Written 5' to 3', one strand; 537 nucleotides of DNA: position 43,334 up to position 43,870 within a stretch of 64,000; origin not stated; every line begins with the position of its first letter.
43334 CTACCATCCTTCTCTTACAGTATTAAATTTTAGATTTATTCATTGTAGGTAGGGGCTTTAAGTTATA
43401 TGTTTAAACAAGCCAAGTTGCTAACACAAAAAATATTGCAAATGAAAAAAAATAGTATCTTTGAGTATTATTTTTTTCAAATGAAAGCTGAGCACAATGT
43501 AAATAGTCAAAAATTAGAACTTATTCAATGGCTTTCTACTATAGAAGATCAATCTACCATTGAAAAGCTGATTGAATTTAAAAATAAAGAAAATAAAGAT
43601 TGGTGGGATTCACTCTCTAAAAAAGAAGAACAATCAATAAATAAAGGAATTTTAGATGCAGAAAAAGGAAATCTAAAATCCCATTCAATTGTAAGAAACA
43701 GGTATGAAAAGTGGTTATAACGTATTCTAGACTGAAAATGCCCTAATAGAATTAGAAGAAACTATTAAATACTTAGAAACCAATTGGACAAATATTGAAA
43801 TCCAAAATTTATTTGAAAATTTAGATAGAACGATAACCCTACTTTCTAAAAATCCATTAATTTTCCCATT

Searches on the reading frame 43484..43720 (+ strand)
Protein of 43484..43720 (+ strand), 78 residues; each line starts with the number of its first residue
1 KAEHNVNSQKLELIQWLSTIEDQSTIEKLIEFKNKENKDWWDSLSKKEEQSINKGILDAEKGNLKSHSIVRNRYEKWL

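Call 36: find_homologous_proteins(query=window:43484-43720:+, max_evalue=0.001)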
Query window:43484-43720:+ (78 aa): 151 proteins with E <= 0.001 among 151 candidates; the best 120 are listed.
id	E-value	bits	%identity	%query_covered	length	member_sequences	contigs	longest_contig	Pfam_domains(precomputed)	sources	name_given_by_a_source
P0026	8.6e-40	152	96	100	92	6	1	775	-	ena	-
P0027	7.5e-27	111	69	100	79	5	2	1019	-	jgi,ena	jgi:hypothetical protein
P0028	5.0e-26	108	69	100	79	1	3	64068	-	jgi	jgi:hypothetical protein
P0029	4.2e-24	102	68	100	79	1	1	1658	-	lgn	-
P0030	8.6e-23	98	65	95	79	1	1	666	-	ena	-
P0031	2.9e-22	96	64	100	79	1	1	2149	-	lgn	-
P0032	1.2e-21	94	64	100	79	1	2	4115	-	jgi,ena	jgi:hypothetical protein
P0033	1.3e-21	94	62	100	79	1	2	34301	-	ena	-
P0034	1.6e-21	94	63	100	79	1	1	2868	-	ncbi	-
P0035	1.8e-21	94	63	100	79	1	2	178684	-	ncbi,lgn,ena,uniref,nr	ncbi:hypothetical protein [Flavobacterium sp. CSZ]|uniref:hypothetical protein n=1 Tax=Flavobacteriu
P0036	2.2e-21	93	62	100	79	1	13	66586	-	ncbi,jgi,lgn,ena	jgi:hypothetical protein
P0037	2.4e-21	93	62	100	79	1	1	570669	-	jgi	jgi:hypothetical protein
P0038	2.4e-21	93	62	100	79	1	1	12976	-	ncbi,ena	-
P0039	3.1e-21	93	60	100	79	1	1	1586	-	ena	-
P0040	3.2e-21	93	60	100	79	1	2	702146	-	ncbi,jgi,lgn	jgi:hypothetical protein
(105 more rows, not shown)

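Call 37: find_encoding_contigs(protein=P0026, flank=10000, max_places=10)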
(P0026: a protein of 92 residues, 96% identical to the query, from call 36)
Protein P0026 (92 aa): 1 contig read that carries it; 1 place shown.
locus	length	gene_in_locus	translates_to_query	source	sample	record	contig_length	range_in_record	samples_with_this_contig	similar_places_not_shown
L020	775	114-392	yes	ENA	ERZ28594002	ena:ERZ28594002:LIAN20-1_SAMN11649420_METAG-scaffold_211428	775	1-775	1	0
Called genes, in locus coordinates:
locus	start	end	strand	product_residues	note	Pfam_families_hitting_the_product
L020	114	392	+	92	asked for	-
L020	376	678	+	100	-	-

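Call 67: search_protein_families(library=ncbifam, proteins=[window:43484-43720:+], max_evalue=0.01)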
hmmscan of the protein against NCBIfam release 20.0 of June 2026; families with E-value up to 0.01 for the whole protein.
window:43484-43720:+ (78 aa): 0 families
